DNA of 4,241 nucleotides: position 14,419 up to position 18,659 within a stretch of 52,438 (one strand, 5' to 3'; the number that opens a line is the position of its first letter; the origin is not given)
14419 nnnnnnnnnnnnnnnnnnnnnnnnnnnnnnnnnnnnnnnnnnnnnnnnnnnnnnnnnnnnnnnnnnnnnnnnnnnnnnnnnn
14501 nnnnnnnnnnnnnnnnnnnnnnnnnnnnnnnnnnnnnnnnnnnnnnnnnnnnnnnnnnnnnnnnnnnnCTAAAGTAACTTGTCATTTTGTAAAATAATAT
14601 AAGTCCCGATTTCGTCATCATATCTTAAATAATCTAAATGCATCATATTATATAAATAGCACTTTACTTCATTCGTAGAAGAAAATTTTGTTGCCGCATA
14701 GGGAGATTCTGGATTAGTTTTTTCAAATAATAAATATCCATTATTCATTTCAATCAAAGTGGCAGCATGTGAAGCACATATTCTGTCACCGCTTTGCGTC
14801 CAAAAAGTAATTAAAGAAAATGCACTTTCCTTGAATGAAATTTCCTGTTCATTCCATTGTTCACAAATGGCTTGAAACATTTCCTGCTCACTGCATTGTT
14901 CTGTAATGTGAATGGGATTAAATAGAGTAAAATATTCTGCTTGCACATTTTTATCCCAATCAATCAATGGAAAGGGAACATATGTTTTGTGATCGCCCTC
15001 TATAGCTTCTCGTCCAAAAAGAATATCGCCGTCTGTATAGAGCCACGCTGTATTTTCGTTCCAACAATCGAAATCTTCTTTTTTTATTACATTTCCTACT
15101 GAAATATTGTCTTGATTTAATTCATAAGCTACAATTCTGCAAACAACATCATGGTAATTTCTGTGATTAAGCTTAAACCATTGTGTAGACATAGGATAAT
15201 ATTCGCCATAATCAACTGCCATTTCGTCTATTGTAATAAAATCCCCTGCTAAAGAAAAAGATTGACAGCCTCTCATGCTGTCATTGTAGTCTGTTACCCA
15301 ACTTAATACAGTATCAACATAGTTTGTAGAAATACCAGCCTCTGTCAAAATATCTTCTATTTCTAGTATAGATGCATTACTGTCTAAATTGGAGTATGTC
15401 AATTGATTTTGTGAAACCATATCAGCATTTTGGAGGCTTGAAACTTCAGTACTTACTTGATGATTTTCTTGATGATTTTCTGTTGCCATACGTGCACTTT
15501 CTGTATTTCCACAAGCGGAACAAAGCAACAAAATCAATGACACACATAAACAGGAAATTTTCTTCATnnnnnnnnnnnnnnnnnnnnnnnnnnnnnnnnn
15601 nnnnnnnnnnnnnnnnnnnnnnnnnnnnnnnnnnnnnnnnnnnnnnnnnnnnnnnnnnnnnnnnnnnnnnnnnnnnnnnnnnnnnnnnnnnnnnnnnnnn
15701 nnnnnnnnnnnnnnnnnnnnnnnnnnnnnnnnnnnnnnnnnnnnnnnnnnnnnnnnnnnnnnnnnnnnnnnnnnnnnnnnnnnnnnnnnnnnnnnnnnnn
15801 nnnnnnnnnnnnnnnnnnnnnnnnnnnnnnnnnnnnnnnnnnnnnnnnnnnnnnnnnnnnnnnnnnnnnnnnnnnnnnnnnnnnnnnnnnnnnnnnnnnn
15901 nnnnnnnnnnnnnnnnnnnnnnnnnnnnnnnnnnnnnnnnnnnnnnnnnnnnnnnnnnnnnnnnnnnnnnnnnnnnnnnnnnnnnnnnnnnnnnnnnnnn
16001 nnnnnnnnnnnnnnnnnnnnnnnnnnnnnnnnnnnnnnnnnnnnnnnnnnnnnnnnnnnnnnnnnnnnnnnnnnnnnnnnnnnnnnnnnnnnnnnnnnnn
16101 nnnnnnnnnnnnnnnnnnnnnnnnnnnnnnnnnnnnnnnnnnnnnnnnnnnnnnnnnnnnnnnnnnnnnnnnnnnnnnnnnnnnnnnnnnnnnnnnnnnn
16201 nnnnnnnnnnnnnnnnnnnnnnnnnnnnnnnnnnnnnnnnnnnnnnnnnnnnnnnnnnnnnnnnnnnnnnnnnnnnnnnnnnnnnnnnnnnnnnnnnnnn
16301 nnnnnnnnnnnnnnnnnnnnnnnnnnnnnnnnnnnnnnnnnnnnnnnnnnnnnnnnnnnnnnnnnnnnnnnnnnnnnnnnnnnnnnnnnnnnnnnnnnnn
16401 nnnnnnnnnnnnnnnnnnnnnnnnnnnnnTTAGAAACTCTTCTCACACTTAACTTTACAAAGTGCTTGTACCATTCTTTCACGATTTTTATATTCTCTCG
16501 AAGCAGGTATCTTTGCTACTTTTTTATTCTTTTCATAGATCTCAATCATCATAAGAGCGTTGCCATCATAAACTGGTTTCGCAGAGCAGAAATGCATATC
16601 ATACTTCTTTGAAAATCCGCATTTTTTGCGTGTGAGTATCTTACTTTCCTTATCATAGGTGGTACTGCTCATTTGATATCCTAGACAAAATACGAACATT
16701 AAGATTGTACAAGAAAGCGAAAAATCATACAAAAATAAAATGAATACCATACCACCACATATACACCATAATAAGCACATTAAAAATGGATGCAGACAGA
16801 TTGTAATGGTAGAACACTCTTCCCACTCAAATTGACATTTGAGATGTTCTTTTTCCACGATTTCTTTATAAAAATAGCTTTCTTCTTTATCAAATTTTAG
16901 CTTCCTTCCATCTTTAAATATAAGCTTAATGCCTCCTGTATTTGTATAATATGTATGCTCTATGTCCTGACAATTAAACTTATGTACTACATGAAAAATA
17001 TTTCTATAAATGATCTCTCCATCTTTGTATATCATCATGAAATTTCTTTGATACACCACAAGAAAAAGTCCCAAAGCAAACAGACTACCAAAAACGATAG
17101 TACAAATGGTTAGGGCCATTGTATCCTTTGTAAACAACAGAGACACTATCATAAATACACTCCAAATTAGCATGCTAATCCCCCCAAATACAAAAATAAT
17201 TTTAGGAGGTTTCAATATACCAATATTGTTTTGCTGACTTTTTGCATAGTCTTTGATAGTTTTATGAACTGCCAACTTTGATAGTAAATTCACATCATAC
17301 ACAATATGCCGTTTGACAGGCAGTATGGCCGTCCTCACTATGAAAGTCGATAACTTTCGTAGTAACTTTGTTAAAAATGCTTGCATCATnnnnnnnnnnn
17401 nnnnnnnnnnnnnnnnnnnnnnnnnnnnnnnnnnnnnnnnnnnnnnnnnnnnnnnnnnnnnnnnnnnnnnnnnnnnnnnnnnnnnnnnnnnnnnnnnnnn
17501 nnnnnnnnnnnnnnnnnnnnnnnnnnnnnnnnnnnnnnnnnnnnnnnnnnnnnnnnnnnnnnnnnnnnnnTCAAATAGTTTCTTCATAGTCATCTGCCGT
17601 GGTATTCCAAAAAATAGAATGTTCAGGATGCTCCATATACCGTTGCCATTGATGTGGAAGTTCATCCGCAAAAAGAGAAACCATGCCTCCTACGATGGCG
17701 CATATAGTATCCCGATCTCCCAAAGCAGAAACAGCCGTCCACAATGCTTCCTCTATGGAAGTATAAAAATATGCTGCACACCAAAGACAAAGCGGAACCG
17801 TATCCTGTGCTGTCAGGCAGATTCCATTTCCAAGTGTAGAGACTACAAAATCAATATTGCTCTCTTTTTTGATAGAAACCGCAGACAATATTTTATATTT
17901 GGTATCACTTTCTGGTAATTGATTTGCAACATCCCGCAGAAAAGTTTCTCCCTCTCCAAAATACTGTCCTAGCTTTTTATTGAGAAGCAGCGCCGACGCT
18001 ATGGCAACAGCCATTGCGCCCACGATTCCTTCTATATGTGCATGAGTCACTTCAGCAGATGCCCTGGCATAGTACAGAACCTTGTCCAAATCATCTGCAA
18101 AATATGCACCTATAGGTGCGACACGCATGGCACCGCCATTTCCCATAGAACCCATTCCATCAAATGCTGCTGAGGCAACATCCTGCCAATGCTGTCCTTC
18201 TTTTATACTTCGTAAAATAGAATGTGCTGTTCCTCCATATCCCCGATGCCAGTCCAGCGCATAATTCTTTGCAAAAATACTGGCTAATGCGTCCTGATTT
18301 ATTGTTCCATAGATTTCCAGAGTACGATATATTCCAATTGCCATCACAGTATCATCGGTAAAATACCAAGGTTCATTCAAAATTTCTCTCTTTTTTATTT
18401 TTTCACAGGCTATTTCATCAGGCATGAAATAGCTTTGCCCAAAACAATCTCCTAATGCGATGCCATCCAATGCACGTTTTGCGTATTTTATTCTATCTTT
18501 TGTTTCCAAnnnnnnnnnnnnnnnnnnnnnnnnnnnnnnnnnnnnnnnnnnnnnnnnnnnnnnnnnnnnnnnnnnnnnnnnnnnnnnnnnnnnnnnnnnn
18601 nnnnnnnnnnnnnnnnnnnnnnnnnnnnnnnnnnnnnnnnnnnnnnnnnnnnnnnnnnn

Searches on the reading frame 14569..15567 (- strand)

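Call 45: search_protein_families(library=pfam, proteins=[window:14569-15567:-], max_evalue=0.01)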
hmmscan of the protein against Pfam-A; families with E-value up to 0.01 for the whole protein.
window:14569-15567:- (332 aa): 1 family
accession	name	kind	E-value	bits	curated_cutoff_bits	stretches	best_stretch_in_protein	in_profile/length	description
PF14133.12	DUF4300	-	5.6e-36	124.9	27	1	57-332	1-252/252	Domain of unknown function (DUF4300)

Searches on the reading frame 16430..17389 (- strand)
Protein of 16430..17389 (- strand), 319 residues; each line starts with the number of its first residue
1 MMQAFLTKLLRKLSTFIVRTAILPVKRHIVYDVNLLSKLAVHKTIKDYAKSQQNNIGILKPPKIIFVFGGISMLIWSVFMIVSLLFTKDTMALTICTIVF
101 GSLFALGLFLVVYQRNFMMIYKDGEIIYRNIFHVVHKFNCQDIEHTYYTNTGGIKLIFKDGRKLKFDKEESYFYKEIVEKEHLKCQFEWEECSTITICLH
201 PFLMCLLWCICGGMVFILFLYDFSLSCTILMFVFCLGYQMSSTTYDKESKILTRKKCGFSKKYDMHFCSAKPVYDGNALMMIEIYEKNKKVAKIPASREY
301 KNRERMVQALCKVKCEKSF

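Call 14: search_protein_families(library=pfam, proteins=[window:16430-17389:-])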
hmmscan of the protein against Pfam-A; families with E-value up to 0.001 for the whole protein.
window:16430-17389:- (319 aa): 0 families

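Call 54: find_homologous_proteins(query=window:16430-17389:-)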
Query window:16430-17389:- (319 aa): 17 proteins with E <= 0.001 among 891 candidates.
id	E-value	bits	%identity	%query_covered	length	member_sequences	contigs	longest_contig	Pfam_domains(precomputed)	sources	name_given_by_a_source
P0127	9.9e-212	720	100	100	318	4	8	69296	-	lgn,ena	-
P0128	4.4e-112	392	61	87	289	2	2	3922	-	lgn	-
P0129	1.6e-107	377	58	88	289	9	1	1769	-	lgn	-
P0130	3.5e-105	370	58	88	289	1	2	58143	-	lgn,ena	-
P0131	1.6e-104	368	59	87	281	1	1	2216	-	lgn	-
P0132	2.2e-96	341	54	88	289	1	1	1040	PF20197.4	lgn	-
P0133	3.0e-96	340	56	87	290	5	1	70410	-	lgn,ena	-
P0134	1.6e-95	338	52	87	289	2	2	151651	-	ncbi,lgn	-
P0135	3.2e-94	334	53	87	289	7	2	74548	-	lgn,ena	-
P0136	1.1e-91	325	53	88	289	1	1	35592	PF20197.4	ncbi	-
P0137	1.1e-89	319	49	89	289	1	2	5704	-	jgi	-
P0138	9.0e-86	306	51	87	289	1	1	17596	-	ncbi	-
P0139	1.2e-85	306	52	87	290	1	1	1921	PF20197.4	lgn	-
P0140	5.8e-85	303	51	87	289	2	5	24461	-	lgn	-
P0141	1.7e-67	246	41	87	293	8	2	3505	-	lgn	-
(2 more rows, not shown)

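Call 57: find_encoding_contigs(protein=P0128, flank=1500, max_places=2)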
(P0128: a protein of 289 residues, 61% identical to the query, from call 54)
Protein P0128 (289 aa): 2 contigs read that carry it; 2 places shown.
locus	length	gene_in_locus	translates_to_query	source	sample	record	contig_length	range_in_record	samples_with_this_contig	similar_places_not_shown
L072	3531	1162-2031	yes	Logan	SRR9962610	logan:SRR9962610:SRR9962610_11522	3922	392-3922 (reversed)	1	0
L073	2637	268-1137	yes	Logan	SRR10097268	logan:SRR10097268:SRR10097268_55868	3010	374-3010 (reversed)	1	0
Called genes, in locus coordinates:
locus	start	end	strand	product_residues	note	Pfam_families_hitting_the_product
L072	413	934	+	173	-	-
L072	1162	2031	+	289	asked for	-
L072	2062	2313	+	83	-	PF21645:FakA-like_M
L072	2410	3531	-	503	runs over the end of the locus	?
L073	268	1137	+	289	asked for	-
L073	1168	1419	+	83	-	PF21645:FakA-like_M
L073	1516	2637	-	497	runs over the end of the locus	?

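Call 58: find_encoding_contigs(protein=P0130, flank=1500, max_places=2)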
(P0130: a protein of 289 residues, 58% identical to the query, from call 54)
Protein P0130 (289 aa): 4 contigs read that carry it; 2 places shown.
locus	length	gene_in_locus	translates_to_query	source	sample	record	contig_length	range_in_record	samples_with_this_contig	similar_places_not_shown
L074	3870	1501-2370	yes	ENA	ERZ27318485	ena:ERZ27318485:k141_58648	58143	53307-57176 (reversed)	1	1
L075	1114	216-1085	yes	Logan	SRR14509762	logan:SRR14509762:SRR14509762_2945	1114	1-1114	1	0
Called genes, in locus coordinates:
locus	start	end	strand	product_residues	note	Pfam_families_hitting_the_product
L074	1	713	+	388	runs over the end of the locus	PF12323:HTH_OrfB_IS605, PF01385:OrfB_IS605, PF07282:Cas12f1-like_TNB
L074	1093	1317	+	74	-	-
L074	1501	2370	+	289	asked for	-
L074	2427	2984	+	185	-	PF08002:DUF1697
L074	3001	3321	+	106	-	PF04993:TfoX_N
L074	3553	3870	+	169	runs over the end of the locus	PF00583:Acetyltransf_1, PF13508:Acetyltransf_7 (weak)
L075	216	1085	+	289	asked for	-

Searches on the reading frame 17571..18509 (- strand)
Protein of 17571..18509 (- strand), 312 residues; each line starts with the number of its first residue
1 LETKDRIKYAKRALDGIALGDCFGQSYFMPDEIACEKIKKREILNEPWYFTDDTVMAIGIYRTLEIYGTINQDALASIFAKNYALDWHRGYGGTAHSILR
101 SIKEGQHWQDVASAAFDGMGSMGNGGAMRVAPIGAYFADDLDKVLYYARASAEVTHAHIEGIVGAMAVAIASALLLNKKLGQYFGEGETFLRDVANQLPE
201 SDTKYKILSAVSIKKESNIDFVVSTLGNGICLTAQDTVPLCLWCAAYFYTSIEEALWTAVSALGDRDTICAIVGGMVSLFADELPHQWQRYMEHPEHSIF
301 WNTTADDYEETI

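Call 14: search_protein_families(library=pfam, proteins=[window:17571-18509:-])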
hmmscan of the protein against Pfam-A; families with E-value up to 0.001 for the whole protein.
window:17571-18509:- (312 aa): 1 family
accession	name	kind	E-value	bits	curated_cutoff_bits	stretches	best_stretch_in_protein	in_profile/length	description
PF03747.19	ADP_ribosyl_GH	-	4.4e-47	161.6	26.2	1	14-278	3-276/287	ADP-ribosylglycohydrolase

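Call 31: find_encoding_contigs(protein=window:17571-18509:-, flank=2000, max_places=10)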
Protein window:17571-18509:- (312 aa): 22 contigs read that carry it; 5 places shown.
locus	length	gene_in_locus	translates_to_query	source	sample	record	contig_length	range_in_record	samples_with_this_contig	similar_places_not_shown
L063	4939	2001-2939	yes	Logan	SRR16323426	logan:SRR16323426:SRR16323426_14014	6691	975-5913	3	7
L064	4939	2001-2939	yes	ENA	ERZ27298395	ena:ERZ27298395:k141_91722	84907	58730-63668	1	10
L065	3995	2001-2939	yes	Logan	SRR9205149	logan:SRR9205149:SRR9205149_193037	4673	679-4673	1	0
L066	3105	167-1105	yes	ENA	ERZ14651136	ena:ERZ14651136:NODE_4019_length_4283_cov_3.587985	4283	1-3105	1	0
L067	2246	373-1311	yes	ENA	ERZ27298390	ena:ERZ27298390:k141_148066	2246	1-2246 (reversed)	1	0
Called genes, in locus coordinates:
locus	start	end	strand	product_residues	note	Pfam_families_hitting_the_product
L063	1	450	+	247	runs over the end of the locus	PF02527:GidB, PF13847:Methyltransf_31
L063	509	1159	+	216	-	PF00072:Response_reg, PF00196:GerE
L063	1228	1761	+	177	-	PF02870:Methyltransf_1N, PF01035:DNA_binding_1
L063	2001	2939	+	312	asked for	PF03747:ADP_ribosyl_GH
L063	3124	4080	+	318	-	-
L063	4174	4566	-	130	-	-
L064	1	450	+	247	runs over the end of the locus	PF02527:GidB, PF13847:Methyltransf_31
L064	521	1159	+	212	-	PF00072:Response_reg, PF00196:GerE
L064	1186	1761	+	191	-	PF02870:Methyltransf_1N, PF01035:DNA_binding_1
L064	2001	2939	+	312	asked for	PF03747:ADP_ribosyl_GH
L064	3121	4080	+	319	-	-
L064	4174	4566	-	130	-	-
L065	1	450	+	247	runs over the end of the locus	PF02527:GidB, PF13847:Methyltransf_31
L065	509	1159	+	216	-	PF00072:Response_reg, PF00196:GerE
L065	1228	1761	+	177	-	PF02870:Methyltransf_1N, PF01035:DNA_binding_1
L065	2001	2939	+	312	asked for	PF03747:ADP_ribosyl_GH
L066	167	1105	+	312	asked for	PF03747:ADP_ribosyl_GH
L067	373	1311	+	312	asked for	PF03747:ADP_ribosyl_GH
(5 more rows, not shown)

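Call 48: list_cluster_members(proteins=[window:17571-18509:-, window:37890-38234:-])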
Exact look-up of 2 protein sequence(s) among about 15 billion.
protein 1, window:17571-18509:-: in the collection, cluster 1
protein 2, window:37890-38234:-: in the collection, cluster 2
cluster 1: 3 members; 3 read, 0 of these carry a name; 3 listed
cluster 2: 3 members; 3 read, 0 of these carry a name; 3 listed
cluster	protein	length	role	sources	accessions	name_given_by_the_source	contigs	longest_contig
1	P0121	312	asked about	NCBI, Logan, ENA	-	-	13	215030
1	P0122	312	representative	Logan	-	-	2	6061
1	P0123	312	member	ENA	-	-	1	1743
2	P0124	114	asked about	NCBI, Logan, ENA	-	-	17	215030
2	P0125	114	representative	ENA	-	-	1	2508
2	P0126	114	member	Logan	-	-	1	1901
